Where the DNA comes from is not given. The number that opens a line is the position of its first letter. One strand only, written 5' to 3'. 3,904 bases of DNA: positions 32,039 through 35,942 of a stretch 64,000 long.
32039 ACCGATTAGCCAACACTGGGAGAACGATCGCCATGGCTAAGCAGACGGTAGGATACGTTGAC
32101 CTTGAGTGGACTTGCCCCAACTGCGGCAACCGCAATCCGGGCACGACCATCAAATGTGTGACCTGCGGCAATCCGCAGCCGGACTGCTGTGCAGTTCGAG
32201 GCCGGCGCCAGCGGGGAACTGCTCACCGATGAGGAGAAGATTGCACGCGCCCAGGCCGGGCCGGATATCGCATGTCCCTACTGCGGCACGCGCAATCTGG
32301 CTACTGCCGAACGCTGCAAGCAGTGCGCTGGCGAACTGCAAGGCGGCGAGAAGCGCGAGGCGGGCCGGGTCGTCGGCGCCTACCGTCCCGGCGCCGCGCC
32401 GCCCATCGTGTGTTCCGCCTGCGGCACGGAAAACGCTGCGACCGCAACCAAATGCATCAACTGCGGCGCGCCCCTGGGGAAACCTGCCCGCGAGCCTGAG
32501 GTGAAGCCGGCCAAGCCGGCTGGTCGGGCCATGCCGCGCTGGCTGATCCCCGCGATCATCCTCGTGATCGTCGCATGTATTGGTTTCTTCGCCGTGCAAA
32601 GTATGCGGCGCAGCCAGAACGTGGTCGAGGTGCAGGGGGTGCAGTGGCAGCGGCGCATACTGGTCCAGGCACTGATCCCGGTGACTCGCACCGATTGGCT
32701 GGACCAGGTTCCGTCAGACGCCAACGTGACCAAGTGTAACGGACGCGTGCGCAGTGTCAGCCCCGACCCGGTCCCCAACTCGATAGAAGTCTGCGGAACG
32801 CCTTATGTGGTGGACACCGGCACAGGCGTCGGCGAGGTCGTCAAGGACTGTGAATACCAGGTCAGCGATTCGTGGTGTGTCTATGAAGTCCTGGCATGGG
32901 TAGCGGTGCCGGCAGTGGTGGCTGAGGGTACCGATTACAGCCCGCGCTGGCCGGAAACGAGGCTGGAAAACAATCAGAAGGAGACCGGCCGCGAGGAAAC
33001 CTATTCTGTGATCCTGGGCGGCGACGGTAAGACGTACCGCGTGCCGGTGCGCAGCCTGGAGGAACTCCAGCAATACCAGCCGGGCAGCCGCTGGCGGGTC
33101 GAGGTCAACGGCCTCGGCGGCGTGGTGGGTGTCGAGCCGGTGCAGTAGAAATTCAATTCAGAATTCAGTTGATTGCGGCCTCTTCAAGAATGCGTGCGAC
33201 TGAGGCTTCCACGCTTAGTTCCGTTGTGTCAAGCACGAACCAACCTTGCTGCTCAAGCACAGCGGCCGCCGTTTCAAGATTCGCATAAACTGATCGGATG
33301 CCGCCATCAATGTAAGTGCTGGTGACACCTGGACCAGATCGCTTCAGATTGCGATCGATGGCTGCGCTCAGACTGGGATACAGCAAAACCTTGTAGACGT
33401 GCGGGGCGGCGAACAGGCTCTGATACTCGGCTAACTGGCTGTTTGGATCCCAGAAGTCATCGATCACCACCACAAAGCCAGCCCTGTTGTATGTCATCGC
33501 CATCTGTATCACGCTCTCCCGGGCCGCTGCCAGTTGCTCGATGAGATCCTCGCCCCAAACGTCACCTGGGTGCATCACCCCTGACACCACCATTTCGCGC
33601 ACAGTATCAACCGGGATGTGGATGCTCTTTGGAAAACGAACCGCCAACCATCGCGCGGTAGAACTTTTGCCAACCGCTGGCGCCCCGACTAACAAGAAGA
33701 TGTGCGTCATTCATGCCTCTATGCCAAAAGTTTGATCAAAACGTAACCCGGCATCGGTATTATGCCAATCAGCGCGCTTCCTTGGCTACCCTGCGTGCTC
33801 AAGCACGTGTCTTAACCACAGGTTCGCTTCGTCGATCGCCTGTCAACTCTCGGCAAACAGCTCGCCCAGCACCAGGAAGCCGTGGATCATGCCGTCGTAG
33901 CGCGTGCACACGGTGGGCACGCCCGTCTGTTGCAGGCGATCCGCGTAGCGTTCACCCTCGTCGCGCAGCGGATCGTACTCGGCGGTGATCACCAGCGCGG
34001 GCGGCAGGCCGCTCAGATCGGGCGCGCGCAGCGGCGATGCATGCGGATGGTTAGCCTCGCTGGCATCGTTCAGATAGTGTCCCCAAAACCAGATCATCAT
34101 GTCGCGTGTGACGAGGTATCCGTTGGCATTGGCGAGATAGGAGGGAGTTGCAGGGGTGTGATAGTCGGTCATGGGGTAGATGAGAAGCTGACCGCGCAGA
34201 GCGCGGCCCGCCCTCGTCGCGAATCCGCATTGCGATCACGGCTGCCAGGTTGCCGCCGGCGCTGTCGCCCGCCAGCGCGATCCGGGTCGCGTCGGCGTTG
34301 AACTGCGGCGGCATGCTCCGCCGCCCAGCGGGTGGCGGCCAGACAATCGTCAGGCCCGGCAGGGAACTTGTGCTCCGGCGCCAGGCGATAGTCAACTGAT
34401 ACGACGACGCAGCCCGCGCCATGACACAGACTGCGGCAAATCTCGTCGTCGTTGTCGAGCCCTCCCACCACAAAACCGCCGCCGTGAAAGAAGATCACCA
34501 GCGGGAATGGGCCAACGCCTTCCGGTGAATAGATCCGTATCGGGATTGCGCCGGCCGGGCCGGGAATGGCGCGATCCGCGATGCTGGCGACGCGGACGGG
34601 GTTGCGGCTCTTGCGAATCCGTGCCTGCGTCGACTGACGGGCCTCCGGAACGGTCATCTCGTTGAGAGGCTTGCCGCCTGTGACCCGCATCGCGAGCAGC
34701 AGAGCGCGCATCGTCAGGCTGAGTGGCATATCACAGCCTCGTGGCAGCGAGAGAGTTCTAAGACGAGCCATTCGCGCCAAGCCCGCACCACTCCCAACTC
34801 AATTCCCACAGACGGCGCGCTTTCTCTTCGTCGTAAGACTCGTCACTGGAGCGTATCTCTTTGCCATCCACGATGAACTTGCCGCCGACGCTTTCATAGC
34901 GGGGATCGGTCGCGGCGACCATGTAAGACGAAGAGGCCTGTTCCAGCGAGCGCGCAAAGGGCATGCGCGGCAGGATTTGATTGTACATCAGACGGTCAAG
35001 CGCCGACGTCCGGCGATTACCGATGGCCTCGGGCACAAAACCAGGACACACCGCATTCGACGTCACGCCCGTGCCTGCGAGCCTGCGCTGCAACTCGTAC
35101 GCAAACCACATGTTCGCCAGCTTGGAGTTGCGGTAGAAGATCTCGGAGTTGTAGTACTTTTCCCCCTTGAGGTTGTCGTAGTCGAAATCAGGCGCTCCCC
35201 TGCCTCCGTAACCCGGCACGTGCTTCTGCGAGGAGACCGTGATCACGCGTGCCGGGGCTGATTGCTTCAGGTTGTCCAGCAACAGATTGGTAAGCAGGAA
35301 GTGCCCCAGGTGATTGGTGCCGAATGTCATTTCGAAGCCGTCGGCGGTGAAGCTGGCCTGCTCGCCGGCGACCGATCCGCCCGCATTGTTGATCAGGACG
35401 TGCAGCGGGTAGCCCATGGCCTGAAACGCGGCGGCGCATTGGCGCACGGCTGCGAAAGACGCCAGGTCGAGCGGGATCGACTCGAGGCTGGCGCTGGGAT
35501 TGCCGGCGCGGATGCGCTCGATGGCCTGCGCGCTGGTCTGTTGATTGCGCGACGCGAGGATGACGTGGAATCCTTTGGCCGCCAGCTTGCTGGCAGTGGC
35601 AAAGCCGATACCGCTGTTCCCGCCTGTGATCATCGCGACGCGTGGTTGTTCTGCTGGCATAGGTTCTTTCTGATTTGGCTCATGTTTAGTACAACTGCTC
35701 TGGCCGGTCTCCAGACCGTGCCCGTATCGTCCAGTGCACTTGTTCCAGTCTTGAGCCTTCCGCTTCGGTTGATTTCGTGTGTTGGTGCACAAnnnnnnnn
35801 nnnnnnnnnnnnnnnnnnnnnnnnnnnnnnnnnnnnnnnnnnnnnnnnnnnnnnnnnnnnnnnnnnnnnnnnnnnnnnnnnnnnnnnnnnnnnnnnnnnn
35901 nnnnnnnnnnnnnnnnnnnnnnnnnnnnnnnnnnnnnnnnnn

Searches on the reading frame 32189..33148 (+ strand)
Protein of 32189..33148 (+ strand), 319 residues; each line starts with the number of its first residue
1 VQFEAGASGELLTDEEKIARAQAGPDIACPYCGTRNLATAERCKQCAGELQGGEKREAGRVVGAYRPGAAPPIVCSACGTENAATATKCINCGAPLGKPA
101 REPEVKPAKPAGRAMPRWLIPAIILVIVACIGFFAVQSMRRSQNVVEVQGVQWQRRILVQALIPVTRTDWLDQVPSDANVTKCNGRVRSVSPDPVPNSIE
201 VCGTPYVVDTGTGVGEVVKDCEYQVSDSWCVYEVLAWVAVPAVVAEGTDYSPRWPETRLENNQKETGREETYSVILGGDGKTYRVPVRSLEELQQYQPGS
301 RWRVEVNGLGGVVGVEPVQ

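Call 62: search_protein_families(library=pfam, proteins=[window:32189-33148:+], max_evalue=0.001)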
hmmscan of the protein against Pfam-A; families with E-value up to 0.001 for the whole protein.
window:32189-33148:+ (319 aa): 5 families
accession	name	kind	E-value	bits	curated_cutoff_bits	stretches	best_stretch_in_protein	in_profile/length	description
PF24463.1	DUF7577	-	8.5e-12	44.9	28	2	27-51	3-27/27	Domain of unknown function (DUF7577)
PF13240.11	Zn_Ribbon_1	-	2e-08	34.2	25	1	75-96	2-23/23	zinc-ribbon domain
PF00641.23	Zn_ribbon_RanBP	-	2e-07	30.6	27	1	75-95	7-27/30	Zn-finger in Ran binding protein and others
PF12773.13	DZR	-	1.5e-06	28.7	27.3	1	29-93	1-45/45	Double zinc ribbon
PF13248.11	Zn_ribbon_3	-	2.8e-05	23.8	27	0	74-96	4-26/26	zinc-ribbon domain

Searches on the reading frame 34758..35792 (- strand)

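Call 62: search_protein_families(library=pfam, proteins=[window:34758-35792:-], max_evalue=0.001)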
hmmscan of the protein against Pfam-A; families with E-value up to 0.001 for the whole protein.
window:34758-35792:- (344 aa): 4 families
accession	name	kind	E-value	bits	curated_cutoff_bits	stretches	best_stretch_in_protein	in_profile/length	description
PF00106.31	adh_short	-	9.6e-33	113.8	26.6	1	52-191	2-139/195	short chain dehydrogenase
PF13561.12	adh_short_C2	-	5.7e-19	69.1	27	1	59-191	5-133/236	Enoyl-(Acyl carrier protein) reductase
PF08659.16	KR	-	1.2e-08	35.5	22.6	1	54-192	4-140/180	KR domain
PF01370.27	Epimerase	-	0.00041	20.3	20.9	1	54-238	2-160/240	NAD dependent epimerase/dehydratase family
